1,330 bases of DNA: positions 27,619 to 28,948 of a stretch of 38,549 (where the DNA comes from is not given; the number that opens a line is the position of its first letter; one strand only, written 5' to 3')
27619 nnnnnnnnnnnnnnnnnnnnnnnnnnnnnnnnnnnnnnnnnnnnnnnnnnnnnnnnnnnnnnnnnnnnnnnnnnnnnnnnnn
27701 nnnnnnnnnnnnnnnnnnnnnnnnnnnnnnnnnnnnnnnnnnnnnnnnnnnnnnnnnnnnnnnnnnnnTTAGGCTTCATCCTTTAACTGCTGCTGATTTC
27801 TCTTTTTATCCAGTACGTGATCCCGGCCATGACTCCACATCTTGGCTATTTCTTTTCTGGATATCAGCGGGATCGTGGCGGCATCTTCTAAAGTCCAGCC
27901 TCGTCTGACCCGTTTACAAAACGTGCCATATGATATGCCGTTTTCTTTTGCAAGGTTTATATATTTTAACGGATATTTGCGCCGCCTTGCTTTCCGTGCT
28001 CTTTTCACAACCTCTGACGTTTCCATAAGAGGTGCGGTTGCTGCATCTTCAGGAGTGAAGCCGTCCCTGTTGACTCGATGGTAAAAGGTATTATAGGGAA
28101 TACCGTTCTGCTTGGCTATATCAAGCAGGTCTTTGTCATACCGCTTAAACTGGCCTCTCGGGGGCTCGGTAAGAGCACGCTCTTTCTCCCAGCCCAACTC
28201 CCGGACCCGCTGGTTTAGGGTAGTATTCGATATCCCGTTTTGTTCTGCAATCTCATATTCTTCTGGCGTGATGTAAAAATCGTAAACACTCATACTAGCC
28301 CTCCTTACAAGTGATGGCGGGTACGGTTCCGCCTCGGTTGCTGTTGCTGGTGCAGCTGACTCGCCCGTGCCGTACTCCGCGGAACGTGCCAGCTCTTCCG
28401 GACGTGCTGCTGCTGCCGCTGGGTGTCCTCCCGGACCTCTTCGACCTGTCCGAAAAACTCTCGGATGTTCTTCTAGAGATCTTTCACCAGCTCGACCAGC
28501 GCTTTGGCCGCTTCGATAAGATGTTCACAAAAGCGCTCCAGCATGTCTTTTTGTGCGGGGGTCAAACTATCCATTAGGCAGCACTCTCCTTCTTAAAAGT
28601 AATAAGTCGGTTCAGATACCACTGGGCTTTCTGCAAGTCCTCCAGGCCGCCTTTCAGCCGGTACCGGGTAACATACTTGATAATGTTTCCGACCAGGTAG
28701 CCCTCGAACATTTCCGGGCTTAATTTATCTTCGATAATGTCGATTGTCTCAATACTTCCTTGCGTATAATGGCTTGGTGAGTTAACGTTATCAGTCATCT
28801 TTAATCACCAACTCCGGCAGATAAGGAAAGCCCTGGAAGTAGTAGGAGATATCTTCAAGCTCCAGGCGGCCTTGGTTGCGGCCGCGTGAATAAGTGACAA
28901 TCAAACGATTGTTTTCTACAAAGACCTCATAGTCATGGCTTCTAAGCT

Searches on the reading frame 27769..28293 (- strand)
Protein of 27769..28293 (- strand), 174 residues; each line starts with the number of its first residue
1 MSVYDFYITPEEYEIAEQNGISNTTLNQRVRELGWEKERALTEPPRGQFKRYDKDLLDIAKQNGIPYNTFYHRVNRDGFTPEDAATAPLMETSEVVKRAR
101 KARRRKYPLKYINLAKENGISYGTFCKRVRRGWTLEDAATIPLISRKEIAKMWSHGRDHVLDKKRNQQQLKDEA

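Call 8: search_protein_families(library=pfam, proteins=[window:27769-28293:-], max_evalue=0.01)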
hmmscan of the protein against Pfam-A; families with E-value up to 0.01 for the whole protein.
window:27769-28293:- (174 aa): 6 families
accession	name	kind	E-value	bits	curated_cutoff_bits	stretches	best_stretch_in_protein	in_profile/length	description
PF04967.18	HTH_10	-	4e-08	33.4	23.1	0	14-32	28-46/53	HTH DNA binding domain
PF07768.16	PVL_ORF50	-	1.8e-05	25.5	27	0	105-168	9-70/116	PVL ORF-50-like family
PF05225.22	HTH_psq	-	2.1e-05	24.6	20.4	0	64-76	27-38/45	helix-turn-helix, Psq domain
PF13384.12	HTH_23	-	2.9e-05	24.2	24.6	0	58-79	22-46/50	Homeodomain-like domain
PF13412.12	HTH_24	-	0.0044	17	21.9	0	14-33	22-41/48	Winged helix-turn-helix DNA-binding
PF10453.14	NUFIP1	-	0.0087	16.3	23.3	0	86-111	11-36/53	FMR1-interacting protein 1 (NUFIP1)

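Call 9: search_protein_families(library=phrogs, proteins=[window:27769-28293:-], max_evalue=0.001)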
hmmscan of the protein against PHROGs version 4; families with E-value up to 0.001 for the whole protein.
window:27769-28293:- (174 aa): 6 families
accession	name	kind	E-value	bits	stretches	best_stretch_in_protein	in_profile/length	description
phrog_1065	-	unknown function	9.2e-51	173.5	1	2-154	3-154/192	-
phrog_3377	-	DNA, RNA and nucleotide metabolism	7e-13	49.8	1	14-91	111-191/196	HNH endonuclease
phrog_201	-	DNA, RNA and nucleotide metabolism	7.6e-09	36.3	1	96-162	131-194/291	Panton-Valentine leukocicin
phrog_20467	-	DNA, RNA and nucleotide metabolism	4.2e-05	24.4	0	13-36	82-105/112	HNH endonuclease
phrog_4151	-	DNA, RNA and nucleotide metabolism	0.00012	23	0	14-42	25-53/154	DNA binding protein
phrog_4583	-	transcription regulation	0.00083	20.3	0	13-30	27-44/81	transcriptional repressor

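Call 57: search_solved_structures(query=window:27769-28293:-, max_evalue=1)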
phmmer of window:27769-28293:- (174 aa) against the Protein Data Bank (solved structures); distinct sequences matched with E-value up to 1: 1.
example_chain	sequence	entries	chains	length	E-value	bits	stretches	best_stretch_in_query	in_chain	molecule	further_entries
7ok0_F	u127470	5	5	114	0.98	12.6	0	47-99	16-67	DNA-directed RNA polymerase, subunit F | DNA-directed RNA polymerase subunit Rpo4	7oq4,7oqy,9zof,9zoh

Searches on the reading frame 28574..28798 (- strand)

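Call 86: search_protein_families(library=pfam, proteins=[window:28574-28798:-], max_evalue=0.001)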
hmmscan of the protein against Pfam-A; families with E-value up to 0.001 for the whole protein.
window:28574-28798:- (74 aa): 1 family
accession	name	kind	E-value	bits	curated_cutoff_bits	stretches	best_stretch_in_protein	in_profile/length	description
PF11753.13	DUF3310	-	3.2e-26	91.6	24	1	5-63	1-60/60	Protein of unknwon function (DUF3310)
